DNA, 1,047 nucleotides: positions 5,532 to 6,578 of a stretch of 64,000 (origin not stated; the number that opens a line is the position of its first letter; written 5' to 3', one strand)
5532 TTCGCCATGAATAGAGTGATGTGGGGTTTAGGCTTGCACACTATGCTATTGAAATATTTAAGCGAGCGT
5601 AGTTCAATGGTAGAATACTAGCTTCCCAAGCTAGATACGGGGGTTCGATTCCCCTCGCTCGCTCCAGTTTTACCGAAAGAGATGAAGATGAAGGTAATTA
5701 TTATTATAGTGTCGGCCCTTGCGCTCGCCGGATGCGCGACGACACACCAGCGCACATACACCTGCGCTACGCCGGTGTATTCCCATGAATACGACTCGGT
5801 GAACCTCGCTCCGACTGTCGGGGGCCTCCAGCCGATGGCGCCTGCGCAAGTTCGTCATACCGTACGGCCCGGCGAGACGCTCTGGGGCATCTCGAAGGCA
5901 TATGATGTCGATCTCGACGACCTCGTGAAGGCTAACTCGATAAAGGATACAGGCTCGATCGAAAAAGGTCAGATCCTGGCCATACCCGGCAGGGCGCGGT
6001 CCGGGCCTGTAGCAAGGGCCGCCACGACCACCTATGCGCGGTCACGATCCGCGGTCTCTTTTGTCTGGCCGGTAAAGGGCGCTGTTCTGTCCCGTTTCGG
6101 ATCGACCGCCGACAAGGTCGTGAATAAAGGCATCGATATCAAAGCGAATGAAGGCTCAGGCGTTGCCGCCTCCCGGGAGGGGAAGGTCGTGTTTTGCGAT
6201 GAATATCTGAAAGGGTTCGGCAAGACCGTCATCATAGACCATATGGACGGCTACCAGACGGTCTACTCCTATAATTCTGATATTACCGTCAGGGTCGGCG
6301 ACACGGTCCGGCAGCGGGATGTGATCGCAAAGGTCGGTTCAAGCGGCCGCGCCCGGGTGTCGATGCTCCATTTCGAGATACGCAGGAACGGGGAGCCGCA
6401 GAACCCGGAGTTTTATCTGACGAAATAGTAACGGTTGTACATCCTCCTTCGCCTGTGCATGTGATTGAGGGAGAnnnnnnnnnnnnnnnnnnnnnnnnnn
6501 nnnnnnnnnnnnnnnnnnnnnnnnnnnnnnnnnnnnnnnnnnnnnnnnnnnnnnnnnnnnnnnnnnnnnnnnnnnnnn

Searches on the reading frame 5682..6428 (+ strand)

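Call 34: search_protein_families(library=pfam, proteins=[window:5682-6428:+], max_evalue=0.0001)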
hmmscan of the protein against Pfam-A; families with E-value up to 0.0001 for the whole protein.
window:5682-6428:+ (248 aa): 2 families
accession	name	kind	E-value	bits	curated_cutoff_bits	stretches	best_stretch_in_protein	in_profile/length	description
PF01551.29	Peptidase_M23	-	4e-29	101.1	28.7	1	148-242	3-96/96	Peptidase family M23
PF01476.26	LysM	-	3.2e-13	49.8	20.9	1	59-102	1-43/43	LysM domain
